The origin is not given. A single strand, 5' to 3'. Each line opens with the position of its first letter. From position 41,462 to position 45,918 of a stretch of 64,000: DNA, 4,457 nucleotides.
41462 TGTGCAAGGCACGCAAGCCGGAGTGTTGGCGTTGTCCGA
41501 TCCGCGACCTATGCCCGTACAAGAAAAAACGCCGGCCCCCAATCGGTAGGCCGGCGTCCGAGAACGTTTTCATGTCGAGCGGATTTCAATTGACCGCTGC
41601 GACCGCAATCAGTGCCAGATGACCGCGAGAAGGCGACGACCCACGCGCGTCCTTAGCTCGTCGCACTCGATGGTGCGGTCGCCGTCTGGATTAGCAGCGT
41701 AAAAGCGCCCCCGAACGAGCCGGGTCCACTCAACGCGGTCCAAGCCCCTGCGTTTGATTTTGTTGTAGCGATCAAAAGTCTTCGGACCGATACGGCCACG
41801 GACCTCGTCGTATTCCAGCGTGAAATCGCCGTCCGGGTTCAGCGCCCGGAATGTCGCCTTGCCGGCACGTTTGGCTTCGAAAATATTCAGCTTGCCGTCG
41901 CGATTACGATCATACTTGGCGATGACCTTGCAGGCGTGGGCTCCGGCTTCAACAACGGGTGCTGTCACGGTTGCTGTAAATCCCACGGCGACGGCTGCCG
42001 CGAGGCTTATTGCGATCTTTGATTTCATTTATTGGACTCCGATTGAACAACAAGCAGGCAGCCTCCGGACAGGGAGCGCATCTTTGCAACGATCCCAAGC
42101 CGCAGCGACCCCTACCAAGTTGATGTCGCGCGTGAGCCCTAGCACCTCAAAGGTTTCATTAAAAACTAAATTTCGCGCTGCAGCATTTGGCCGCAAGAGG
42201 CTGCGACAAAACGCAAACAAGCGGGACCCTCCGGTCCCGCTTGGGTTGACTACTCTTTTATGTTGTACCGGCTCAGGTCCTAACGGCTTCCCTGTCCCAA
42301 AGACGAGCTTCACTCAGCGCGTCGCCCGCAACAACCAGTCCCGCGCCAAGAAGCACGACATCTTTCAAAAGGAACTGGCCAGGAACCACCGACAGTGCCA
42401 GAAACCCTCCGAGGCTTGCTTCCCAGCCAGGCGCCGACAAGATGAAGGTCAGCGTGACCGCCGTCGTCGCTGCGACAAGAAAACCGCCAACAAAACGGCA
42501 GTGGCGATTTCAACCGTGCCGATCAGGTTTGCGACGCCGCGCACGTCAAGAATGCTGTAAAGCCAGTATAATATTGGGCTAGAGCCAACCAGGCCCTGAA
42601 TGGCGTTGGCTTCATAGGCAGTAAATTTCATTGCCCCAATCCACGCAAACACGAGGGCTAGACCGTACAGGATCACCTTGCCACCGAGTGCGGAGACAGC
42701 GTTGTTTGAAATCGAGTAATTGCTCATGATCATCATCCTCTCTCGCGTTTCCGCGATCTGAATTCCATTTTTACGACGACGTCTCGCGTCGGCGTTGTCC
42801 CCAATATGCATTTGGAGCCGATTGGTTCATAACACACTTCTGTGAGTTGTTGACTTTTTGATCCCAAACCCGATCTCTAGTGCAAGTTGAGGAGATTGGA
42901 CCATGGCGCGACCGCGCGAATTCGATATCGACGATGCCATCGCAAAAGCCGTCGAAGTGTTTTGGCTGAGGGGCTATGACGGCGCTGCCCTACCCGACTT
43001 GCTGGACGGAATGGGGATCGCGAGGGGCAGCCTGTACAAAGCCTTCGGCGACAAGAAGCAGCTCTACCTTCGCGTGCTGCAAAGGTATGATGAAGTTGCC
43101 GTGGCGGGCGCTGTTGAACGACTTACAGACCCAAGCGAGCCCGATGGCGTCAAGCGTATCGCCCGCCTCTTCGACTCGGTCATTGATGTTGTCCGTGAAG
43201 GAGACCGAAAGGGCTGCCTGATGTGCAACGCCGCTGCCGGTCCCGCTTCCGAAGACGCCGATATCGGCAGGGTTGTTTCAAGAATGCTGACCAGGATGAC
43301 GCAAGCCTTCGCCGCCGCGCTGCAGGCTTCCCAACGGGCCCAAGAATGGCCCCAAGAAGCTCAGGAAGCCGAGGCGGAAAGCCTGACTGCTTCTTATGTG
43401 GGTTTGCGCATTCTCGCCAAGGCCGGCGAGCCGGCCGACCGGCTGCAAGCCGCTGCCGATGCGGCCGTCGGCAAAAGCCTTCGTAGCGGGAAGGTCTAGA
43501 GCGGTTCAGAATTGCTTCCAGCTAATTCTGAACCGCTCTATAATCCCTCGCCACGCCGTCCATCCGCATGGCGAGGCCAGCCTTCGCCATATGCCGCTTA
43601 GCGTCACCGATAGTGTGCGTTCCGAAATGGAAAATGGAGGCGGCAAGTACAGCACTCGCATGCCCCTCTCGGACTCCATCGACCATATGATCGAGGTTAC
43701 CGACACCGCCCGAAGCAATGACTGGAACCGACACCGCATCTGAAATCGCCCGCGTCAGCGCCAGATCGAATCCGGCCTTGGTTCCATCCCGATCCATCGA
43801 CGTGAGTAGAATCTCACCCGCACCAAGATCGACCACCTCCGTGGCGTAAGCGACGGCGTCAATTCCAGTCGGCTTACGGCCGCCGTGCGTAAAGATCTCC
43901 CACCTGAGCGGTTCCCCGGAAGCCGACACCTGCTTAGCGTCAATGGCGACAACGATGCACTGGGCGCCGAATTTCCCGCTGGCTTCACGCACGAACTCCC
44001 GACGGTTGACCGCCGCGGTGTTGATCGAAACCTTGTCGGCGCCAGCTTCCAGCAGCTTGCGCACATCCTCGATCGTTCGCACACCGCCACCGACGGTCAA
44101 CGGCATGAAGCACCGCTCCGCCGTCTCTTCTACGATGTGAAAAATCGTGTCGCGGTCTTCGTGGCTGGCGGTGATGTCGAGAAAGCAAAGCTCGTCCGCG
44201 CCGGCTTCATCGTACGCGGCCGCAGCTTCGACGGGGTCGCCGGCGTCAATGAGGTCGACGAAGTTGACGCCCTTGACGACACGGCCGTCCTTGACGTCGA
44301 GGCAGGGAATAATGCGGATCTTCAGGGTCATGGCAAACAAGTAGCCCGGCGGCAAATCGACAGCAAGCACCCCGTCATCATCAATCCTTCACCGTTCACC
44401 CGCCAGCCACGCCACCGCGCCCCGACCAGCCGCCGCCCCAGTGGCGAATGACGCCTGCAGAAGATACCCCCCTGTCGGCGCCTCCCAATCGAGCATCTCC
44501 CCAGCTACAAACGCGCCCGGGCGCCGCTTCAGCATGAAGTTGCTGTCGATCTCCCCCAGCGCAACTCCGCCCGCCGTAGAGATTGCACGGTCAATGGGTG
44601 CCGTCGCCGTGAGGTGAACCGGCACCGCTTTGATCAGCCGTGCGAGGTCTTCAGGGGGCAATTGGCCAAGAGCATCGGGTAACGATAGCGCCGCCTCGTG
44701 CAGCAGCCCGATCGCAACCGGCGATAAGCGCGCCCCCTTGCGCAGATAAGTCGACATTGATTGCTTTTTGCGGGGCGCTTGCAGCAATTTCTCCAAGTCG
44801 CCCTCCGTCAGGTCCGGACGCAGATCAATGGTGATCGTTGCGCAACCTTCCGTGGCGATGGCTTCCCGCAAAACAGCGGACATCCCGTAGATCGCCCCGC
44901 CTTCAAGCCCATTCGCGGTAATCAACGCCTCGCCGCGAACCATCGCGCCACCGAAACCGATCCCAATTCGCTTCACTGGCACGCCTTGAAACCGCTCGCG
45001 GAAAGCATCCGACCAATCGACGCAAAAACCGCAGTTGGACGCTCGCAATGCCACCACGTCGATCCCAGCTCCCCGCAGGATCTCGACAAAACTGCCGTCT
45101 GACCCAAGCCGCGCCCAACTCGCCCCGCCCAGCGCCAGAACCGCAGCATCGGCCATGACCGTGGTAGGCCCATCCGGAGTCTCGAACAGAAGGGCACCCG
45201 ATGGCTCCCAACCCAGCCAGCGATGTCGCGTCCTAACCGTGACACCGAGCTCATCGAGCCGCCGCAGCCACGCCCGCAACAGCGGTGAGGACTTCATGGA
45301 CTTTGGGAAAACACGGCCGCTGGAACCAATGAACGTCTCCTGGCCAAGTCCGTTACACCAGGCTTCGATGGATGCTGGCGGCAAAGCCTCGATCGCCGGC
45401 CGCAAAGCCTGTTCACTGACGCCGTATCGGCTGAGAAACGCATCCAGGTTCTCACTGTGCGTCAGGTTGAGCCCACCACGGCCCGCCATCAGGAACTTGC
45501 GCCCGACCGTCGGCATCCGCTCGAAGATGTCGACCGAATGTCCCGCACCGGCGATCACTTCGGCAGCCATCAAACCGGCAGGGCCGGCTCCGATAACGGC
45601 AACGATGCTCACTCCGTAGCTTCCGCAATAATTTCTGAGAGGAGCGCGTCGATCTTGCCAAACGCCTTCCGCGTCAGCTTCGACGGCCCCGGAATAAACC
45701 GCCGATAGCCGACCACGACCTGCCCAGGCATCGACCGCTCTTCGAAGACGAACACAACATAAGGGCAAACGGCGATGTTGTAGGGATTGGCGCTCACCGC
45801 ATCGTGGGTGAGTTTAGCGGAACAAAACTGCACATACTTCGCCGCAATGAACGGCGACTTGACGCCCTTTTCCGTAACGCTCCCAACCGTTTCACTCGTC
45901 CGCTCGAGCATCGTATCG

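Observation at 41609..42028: Cationic lanmodulin-like protein with rewired EF loops in a genome with a lanthanide-type dehydrogenase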

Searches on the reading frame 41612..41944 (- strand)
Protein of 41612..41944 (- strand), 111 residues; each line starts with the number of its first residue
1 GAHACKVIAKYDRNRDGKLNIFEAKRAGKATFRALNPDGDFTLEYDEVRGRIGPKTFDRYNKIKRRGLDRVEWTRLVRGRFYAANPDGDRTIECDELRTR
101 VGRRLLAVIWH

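Call 36: find_related_loci(query=A1, collection=genome_contigs, flank=10000)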
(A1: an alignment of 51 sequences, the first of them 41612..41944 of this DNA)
Query A1 (111 aa) in genome_contigs; peptide patterns used: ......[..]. (x = any residue, [..] = any of these).
42 stretches matched a pattern; 20 encode a relative of the query (tblastn E <= 1e-3); 20 distinct loci.
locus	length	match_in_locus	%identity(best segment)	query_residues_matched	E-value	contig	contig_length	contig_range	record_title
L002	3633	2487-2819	93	1-111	2e-66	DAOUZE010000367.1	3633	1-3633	MAG TPA_asm: Filomicrobium sp. isolate CSMAG_945 CSMAG_945_k141_3898003_length_3633_cov_8.9390, whole genome shotgun seq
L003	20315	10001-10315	88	5-109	1e-59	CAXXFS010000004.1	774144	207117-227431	MAG: uncultured Filomicrobium sp. isolate 12f72821-a1a0-41b2-afcd-140c109d2ee1 genome assembly, contig: contig_4, whole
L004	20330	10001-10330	81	2-111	4e-59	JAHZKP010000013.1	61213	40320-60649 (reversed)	MAG: Alphaproteobacteria bacterium isolate O_S4.2_bin.32 k141_141392, whole genome shotgun sequence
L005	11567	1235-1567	77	1-111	7e-57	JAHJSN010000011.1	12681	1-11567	MAG: Alphaproteobacteria bacterium isolate OS_PC_MetaG.mb.200 OS_PC_MetaG.mb.200_k141_41486, whole genome shotgun sequen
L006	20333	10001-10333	79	1-111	3e-55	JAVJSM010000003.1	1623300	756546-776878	MAG: Filomicrobium sp. isolate G1-WW12-17 k141_17020, whole genome shotgun sequence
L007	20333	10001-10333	77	1-111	1e-52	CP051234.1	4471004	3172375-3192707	MAG: Filomicrobium sp. isolate ih4 chromosome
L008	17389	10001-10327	67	3-111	8e-48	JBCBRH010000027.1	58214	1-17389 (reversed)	MAG: Pseudomonadota bacterium isolate J06636_20 k141_88506_length_58214_cov_43.0000, whole genome shotgun sequence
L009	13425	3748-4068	67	5-111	1e-47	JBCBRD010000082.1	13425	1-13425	MAG: Pseudomonadota bacterium isolate J06636_17 NODE_82_length_13425_cov_18.495130, whole genome shotgun sequence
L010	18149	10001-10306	53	4-105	2e-30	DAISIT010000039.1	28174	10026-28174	MAG TPA_asm: Hyphomicrobiaceae bacterium isolate CTOTU7666 NODE_2876_length_28174_cov_8.534230, whole genome shotgun seq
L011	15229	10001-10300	50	4-102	8e-27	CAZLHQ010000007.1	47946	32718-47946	MAG TPA_asm: uncultured Hyphomicrobiaceae bacterium isolate SRP173033_co1_27 genome assembly, contig: NODE_969_length_47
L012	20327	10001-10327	47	1-109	1e-26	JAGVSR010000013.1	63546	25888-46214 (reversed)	MAG: Alphaproteobacteria bacterium isolate THP_Bin_1 THP_Bin_1_scaffold_39, whole genome shotgun sequence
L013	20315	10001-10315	44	3-106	4e-26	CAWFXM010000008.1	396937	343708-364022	MAG: uncultured Alphaproteobacteria bacterium isolate MFD04651.bin.2.174 genome assembly, contig: contig_5135, whole gen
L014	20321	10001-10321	45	4-109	4e-25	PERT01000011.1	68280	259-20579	MAG: Hyphomicrobium sp. isolate FW.3.32 FD_1000243_68280, whole genome shotgun sequence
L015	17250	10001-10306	46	4-105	4e-24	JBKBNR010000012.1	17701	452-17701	MAG: Hyphomicrobiaceae bacterium isolate 21H_026.bin.77 NODE_2656_length_17701_cov_1.600683, whole genome shotgun sequen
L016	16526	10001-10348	41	1-109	2e-23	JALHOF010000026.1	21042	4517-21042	MAG: Hyphomicrobium sp. isolate bin.114 c_000000010456, whole genome shotgun sequence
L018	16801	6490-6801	42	3-105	8e-18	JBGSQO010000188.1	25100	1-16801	MAG: Filomicrobium sp. isolate JTS-AC333 k141_3637416, whole genome shotgun sequence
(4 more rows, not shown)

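Call 40: predict_structure(alignment_id=A1)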
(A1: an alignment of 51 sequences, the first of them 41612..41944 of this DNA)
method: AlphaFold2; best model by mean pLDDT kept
length: 111 residues; sequences in the alignment: 51
mean_pLDDT: 92.9   pTM: 0.87
mean pLDDT of the five models: 92.9, 92.6, 91.4, 90.2, 89.8
residues with pLDDT >= 90: 92; 70-90: 17; 50-70: 2; < 50: 0
segments of 3 or more residues with pLDDT < 50: none
pLDDT, mean of each block of 10 residues (from residue 1): 83 93 97 93 95 96 90 97 89 94 96 87
secondary structure, 60 per line:
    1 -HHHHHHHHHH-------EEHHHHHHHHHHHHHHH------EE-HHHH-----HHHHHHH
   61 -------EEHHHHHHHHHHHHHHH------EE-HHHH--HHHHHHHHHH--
elements in order: H2-11 H21-35 H45-48 H54-60 H70-84 H94-97 H100-109

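Call 42: search_protein_representatives(alignment_id=A1)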
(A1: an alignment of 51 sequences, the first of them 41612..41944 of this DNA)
Query: 51 sequences, 139 profile positions. Proteins with E-value up to 0.001 (for the whole library): 5696; up to 1e-10: 646; up to 1e-30: 17. The best 150 are listed.
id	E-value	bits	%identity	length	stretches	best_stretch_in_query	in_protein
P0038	9.6e-48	177.8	-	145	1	1-139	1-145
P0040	4.4e-46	172.4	-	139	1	6-137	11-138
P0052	1.7e-43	164.0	-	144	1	3-137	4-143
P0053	2.3e-43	163.6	-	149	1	6-137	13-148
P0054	3.2e-40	153.5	-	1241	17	36-103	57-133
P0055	5.6e-40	152.6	-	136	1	7-137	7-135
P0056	6.0e-39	149.3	-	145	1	6-137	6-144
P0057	7.8e-35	136.0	-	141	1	5-137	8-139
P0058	1.1e-34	135.5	-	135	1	6-137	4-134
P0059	2.0e-34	134.7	-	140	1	9-137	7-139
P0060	2.9e-34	134.1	-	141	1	4-137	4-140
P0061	1.6e-32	128.5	-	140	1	12-137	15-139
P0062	2.3e-32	128.0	-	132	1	18-137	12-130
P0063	3.5e-32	127.4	-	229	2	11-137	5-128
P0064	3.9e-32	127.3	-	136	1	10-137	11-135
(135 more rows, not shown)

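Call 45: fold_search(model_id=the predicted structure, library=pdb)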
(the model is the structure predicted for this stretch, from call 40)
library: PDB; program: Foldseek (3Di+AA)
matches with E <= 10: 261; with E <= 0.001: 4
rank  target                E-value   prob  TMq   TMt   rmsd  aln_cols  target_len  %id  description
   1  8fns                  7.4e-09  1.00  0.87  0.92   1.2       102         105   37  X-ray crystal structure of Methylorubrum extorquens AM1 lanmodulin (LanM) with neodymium (III) bound at pH 7 (released 2023-06-07)
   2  8dq2_A                4.9e-08  1.00  0.91  0.91   1.3       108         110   34  X-ray crystal structure of Hansschlegelia quercus lanmodulin (LanM) with lanthanum (III) bound at pH 7 (released 2023-06-07)
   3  8fnr_D                2.1e-07  1.00  0.87  0.92   1.4       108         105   34  X-ray crystal structure of Hansschlegelia quercus lanmodulin (LanM) with dysprosium (III) bound at pH 7 (released 2023-06-07)
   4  6mi5_MODEL_1_X        6.8e-06  1.00  0.74  0.71   3.7       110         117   35  NMR solution structure of lanmodulin (LanM) complexed with yttrium(III) ions (released 2018-11-07)
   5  1y1x_B                2.5e-02  0.85  0.36  0.25  12.0       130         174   19  Structural analysis of a homolog of programmed cell death 6 protein from Leishmania major Friedlin (released 2004-12-07)
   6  8osi                  4.1e-02  0.25  0.23  0.08  15.1       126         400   16  Genetically encoded green ratiometric calcium indicator FNCaMP in calcium-bound state (released 2023-05-24)
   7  3cs1                  6.7e-02  0.14  0.19  0.12  15.2       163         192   11  Flagellar Calcium-binding Protein (FCaBP) from T. cruzi (released 2008-06-24)
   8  2f2p_A                7.5e-02  0.23  0.25  0.17  14.8       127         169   14  Structure of calmodulin bound to a calcineurin peptide: a new way of making an old binding mode (released 2006-02-21)
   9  6xw2                  7.5e-02  0.18  0.22  0.10  16.8       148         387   16  Crystal structure of the bright genetically encoded calcium indicator NCaMP7 based on mNeonGreen fluorescent protein (released 2020-01-29)
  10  1y1x_A                8.5e-02  0.75  0.40  0.26  11.6       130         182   21  Structural analysis of a homolog of programmed cell death 6 protein from Leishmania major Friedlin (released 2004-12-07)
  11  1k95                  9.1e-02  0.63  0.38  0.28  10.4       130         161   20  Crystal structure of des(1-52)grancalcin with bound calcium (released 2001-12-07)
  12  8bbj_D                1.1e-01  0.23  0.24  0.16  17.3       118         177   18  Secretagogin (mouse) in complex with its target peptide from Syntaxin-4 (released 2024-04-03)
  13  5hit_A                1.3e-01  0.18  0.22  0.17  16.7       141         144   13  Crystal Structure Analysis of Ca2+-calmodulin and a C-terminal EAG1 channel fragment (released 2016-09-14)
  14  4mry                  1.5e-01  0.21  0.24  0.15  10.7       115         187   18  Crystal Structure of Ca(2+)- discharged Y138F obelin mutant from Obelia longissima at 1.30 Angstrom resolution (released 2014-03-12)
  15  9jqi_A                1.5e-01  0.14  0.22  0.18  16.6       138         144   14  Crystal structure of calmodulin in complex with KN93 (1:1 complex) (released 2024-11-06)
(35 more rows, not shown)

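Call 74: search_protein_families(library=pfam, proteins=[L018:7171-9060:-, L018:7456-8814:+, L018:8748-10355:+, L018:10148-12130:-, L018:10955-12280:+, L018:12358-13194:+, L018:13145-14116:-, L018:13043-13813:+, L018:14454-15002:+, L018:14867-15895:+], max_evalue=0.00001)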
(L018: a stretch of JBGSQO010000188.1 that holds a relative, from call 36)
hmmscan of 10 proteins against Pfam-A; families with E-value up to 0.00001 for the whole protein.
L018:7171-9060:- (629 aa): 2 families
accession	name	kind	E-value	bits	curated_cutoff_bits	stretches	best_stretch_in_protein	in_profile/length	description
PF04293.20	SpoVR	-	5.1e-165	549.6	27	1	131-554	1-405/407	SpoVR like protein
PF24755.2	SpoVR_C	-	1.1e-19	70.6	27.6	1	558-611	1-54/55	SpoVR-like C-terminal domain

L018:7456-8814:+ (452 aa): 0 families

L018:8748-10355:+ (535 aa): 0 families

L018:10148-12130:- (660 aa): 2 families
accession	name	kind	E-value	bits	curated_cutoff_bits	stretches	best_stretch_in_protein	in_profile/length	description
PF08298.17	AAA_PrkA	-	1.2e-179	597.4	25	1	35-396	1-358/358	PrkA AAA domain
PF06798.17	PrkA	-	1.2e-75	255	25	1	398-652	1-255/255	PrkA serine protein kinase C-terminal domain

L018:10955-12280:+ (441 aa): 0 families

L018:12358-13194:+ (278 aa): 0 families

L018:13145-14116:- (323 aa): 11 families
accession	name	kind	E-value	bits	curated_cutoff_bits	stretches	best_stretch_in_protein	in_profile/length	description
PF25174.1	Beta-prop_THOC3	-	9.2e-22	77.8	305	1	57-214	52-207/272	THOC3 beta-propeller domain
PF21783.3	YNCE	-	1.5e-18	67.7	27.1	1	3-110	22-128/339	YNCE-like beta-propeller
PF02239.22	Cytochrom_D1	-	1.7e-16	60.2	25.5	1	66-172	7-113/368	Cytochrome D1 heme domain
PF10282.15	Lactonase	-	4.9e-15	56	21.7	1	179-299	192-320/344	Lactonase, 7-bladed beta-propeller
PF23414.1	Beta-prop_EML_2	-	6.5e-14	52.4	90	1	22-118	10-106/266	Echinoderm microtubule-associated protein second beta-propeller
PF24807.1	WD40_CDC20-Fz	-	5.4e-08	32.9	200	0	81-309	38-262/292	CDC20/Fizzy WD40 domain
PF24684.1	Vgb_lyase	-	4e-07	29.6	50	1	51-298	12-250/290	Virginiamycin B lyase family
PF12894.13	ANAPC4_WD40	-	7.2e-07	29.8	22.9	0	99-135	44-79/91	Anaphase-promoting complex subunit 4 WD40 domain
PF24814.1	WD40_Prp19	-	1.3e-06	28.1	320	0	22-211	61-251/281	Prp19 WD40 domain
PF25175.1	Beta-prop_WDR5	-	7.7e-06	25.8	250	0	65-192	65-194/296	WDR5 beta-propeller domain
PF25168.1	Beta-prop_WDR36-Utp21_2nd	-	9.3e-06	25.6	84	0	30-114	218-302/335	WDR36/Utp21 second beta-propeller domain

L018:13043-13813:+ (256 aa): 0 families

L018:14454-15002:+ (182 aa): 1 family
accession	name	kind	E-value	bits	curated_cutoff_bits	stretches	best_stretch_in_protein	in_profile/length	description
PF13442.11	Cytochrome_CBB3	-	3.3e-12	47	27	1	100-175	4-68/68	Cytochrome C oxidase, cbb3-type, subunit III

L018:14867-15895:+ (342 aa): 1 family
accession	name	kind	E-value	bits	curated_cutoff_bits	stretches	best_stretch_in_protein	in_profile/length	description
PF00497.25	SBP_bac_3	-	3.6e-11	43.4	26.4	0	95-136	1-42/132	Bacterial extracellular solute-binding proteins, family 3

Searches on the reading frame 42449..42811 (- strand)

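Call 10: search_protein_families(library=pfam, proteins=[window:42449-42811:-], max_evalue=0.001)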
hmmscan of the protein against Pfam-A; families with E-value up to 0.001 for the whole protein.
window:42449-42811:- (120 aa): 1 family
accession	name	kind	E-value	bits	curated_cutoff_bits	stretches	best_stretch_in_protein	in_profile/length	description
PF04224.18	DUF417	-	4.4e-11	43.1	27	1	38-89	9-60/175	Protein of unknown function, DUF417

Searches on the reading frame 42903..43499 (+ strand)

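Call 10: search_protein_families(library=pfam, proteins=[window:42903-43499:+], max_evalue=0.001)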
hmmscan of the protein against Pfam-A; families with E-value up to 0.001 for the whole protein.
window:42903-43499:+ (198 aa): 3 families
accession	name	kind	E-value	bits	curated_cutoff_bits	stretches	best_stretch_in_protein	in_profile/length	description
PF00440.29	TetR_N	-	1.3e-09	38.1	24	1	13-58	2-47/47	Bacterial regulatory proteins, tetR family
PF16925.10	TetR_C_13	-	5e-05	24.1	27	1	82-186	1-107/109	Tetracyclin repressor-like, C-terminal domain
PF21993.1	TetR_C_13_2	-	0.0009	19.9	27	0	84-186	3-102/103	Transcriptional regulator LmrA/YxaF-like, C-terminal domain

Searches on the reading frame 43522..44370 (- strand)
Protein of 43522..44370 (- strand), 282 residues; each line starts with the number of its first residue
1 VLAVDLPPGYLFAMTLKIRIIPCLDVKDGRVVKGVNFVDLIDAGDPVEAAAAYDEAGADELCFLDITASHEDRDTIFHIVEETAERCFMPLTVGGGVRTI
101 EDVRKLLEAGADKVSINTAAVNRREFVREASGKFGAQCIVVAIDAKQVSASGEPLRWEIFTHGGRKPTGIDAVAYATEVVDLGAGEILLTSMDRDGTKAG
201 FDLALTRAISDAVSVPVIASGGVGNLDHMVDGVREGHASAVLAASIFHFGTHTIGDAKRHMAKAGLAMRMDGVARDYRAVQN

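Call 10: search_protein_families(library=pfam, proteins=[window:43522-44370:-], max_evalue=0.001)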
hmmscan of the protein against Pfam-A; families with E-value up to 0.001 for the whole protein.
window:43522-44370:- (282 aa): 6 families
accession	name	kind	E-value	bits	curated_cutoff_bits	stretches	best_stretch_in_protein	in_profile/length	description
PF00977.27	His_biosynth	-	4.3e-85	285.2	23.6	1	19-252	1-227/228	Histidine biosynthesis protein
PF03060.21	NMO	-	2.7e-05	24.1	28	0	173-228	146-207/331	Nitronate monooxygenase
PF02581.23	TMP-TENI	-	3.2e-05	23.8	27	0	49-117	107-177/180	Thiamine monophosphate synthase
PF04309.18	G3P_antiterm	-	7.2e-05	22.7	27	0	77-118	128-169/173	Glycerol-3-phosphate responsive antiterminator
PF05690.20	ThiG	-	7.5e-05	22.6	23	0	81-131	168-218/247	Thiazole biosynthesis protein ThiG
PF13714.12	PEP_mutase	-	0.00093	19.3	31.5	0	47-120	160-224/240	Phosphoenolpyruvate phosphomutase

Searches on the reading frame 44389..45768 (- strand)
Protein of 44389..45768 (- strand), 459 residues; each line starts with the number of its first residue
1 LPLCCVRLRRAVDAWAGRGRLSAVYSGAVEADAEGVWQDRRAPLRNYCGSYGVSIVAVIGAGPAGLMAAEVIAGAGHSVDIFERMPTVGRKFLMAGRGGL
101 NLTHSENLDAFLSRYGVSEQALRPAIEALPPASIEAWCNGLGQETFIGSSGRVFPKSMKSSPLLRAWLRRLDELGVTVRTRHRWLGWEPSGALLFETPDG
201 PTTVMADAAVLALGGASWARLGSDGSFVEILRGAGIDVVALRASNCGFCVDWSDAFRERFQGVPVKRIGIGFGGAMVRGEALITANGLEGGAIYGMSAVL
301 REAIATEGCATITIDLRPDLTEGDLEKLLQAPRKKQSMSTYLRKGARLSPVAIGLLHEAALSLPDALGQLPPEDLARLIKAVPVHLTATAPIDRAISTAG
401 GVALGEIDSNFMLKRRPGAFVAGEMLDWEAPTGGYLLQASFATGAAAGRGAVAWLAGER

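Call 10: search_protein_families(library=pfam, proteins=[window:44389-45768:-], max_evalue=0.001)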
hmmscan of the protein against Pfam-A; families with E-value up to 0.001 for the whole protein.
window:44389-45768:- (459 aa): 9 families
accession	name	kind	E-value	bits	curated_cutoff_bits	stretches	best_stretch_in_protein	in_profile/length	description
PF03486.20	HI0933_like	-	2.3e-69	234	50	1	56-449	3-243/244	HI0933-like protein Rossmann domain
PF22780.1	HI0933_like_1st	-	1.7e-26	93.5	27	1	242-397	1-165/165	HI0933-like protein barrel and H2TH domain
PF01266.30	DAO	-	2.6e-08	34.2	27.9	0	95-217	85-206/353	FAD dependent oxidoreductase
PF00070.33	Pyr_redox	-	1.5e-05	25.8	22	1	56-92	2-38/82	Pyridine nucleotide-disulphide oxidoreductase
PF13450.12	NAD_binding_8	-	2.9e-05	24.7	21.9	1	58-89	1-32/68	NAD(P)-binding Rossmann-like domain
PF07992.20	Pyr_redox_2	-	0.00011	22.2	26.1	1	56-223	3-116/291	Pyridine nucleotide-disulphide oxidoreductase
PF00890.30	FAD_binding_2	-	0.00018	21.3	20.4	1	56-107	2-52/414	FAD binding domain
PF01494.25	FAD_binding_3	-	0.00019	21.2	22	1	56-88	4-36/349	FAD binding domain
PF01946.23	Thi4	-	0.00051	19.8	26.2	0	51-117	15-82/235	Thi4 family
